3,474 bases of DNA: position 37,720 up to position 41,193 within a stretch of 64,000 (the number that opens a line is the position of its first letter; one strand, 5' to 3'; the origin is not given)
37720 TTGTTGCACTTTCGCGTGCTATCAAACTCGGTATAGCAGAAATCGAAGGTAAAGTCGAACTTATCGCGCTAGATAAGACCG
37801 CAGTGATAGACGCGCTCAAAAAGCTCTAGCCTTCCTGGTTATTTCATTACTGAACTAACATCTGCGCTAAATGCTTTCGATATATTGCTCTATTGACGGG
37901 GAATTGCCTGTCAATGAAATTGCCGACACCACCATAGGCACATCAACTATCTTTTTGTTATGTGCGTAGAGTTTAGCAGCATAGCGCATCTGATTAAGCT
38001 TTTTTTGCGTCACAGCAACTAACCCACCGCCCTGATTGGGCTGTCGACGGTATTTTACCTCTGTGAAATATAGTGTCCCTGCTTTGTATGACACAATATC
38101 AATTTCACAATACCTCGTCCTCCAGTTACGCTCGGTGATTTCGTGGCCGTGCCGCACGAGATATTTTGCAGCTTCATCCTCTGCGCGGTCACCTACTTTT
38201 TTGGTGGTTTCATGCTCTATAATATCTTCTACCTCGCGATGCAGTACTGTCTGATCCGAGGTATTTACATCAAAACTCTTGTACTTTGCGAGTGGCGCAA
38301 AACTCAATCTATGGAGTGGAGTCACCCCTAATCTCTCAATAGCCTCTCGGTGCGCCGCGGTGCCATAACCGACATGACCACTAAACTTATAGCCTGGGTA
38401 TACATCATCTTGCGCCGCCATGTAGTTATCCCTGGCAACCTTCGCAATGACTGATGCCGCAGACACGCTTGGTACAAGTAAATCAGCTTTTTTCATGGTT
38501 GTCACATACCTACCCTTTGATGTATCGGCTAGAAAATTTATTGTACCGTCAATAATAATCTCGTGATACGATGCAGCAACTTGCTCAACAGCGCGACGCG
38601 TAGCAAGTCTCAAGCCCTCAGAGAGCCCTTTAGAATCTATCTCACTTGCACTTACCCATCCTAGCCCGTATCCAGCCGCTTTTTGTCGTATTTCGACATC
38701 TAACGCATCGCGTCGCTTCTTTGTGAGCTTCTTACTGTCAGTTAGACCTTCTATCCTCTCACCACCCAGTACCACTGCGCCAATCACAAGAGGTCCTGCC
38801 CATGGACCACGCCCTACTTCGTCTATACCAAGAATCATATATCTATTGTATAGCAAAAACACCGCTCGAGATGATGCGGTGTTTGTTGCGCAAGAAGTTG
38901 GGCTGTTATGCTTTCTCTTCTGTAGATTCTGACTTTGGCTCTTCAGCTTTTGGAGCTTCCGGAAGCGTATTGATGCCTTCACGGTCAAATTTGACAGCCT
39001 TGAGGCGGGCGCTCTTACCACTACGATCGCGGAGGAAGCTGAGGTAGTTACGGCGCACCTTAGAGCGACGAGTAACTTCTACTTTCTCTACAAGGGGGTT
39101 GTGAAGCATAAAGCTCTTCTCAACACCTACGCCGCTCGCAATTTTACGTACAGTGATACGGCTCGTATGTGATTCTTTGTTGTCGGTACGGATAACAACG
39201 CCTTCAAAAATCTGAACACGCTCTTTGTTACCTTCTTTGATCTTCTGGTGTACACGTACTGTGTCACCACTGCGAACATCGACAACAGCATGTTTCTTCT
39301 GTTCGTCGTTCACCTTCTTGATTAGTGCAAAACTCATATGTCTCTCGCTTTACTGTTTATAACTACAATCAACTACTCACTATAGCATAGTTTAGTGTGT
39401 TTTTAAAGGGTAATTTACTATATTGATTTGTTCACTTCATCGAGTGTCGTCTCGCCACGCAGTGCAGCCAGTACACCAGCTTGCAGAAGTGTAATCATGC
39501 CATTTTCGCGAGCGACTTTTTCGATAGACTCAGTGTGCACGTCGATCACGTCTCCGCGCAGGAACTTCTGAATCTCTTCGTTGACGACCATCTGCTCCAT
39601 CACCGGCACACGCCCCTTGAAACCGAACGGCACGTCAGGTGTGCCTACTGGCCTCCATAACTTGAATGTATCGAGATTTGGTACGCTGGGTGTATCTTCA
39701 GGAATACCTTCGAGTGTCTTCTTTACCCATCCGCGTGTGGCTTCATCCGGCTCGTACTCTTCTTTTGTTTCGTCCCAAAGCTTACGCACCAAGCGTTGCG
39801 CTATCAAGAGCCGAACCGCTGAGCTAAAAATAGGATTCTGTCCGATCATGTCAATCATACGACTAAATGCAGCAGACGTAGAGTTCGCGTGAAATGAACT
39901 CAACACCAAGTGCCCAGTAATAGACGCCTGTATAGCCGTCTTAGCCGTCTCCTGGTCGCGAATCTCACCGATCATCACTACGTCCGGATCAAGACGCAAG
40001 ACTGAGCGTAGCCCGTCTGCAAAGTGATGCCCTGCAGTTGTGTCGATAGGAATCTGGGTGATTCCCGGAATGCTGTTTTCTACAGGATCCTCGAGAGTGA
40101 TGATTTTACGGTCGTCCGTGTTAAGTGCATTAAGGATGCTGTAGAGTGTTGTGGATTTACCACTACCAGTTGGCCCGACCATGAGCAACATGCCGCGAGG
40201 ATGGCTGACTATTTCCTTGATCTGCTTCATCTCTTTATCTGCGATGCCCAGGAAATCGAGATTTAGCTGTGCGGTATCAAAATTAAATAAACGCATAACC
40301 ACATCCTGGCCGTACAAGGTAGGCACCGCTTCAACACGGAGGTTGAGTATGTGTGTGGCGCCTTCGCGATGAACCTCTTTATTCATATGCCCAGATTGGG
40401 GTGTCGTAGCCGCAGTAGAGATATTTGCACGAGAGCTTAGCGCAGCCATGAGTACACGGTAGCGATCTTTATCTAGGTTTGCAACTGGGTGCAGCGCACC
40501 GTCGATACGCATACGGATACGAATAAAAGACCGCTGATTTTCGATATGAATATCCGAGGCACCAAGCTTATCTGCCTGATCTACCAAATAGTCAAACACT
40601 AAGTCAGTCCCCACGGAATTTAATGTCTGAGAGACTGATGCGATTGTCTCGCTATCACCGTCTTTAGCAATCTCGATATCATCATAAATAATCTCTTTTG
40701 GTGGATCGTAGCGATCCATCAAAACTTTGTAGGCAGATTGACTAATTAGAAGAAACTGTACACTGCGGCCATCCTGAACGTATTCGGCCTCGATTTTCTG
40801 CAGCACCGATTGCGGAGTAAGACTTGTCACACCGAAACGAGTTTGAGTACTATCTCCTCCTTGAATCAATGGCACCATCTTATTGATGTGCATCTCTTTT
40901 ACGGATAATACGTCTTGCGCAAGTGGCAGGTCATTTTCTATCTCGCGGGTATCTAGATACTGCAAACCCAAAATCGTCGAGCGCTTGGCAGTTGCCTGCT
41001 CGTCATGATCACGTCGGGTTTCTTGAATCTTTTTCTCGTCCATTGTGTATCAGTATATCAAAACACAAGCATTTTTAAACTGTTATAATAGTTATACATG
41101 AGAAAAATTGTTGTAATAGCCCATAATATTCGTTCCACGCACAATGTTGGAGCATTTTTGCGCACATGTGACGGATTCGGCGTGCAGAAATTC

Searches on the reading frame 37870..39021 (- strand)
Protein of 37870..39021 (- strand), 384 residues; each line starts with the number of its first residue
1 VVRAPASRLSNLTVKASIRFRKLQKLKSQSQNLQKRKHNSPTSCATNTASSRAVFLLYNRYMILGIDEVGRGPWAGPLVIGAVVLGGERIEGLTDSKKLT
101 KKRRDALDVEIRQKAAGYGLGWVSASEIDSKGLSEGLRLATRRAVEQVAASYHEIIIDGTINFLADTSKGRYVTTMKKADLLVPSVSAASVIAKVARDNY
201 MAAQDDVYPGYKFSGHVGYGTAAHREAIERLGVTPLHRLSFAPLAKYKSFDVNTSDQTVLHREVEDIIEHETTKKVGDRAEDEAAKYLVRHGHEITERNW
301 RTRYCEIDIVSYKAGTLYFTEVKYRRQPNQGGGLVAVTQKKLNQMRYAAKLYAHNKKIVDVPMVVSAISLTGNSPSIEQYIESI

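Call 70: search_protein_families(library=pfam, proteins=[window:37870-39021:-], max_evalue=0.0001)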
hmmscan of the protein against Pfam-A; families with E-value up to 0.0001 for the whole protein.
window:37870-39021:- (384 aa): 2 families
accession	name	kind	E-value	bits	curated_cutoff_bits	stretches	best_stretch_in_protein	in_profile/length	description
PF01351.25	RNase_HII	-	7.5e-36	124.3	25.8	1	64-242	1-197/199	Ribonuclease HII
PF02021.23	UPF0102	-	9.3e-20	71.2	23.6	1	280-360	1-76/80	Uncharacterised protein family UPF0102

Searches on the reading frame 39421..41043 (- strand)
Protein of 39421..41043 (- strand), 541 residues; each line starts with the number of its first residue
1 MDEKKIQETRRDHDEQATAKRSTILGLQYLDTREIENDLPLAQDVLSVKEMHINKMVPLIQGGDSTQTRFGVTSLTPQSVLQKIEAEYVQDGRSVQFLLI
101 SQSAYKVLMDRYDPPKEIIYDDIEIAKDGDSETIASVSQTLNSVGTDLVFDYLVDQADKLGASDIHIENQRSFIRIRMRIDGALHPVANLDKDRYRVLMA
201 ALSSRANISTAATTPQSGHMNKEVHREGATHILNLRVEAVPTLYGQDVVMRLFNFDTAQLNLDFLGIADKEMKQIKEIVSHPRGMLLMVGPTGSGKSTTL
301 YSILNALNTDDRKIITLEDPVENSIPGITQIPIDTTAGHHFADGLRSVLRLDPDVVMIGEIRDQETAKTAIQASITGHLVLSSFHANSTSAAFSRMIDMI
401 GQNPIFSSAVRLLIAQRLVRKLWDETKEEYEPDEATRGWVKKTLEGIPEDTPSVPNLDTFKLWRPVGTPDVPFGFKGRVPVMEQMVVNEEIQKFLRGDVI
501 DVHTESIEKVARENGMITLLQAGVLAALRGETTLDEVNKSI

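Call 70: search_protein_families(library=pfam, proteins=[window:39421-41043:-], max_evalue=0.0001)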
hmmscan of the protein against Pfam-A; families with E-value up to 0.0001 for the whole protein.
window:39421-41043:- (541 aa): 1 family
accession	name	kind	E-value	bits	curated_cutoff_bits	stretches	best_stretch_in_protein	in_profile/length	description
PF00437.27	T2SSE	-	6.8e-94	315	24.9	1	151-538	13-369/370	Type II/IV secretion system protein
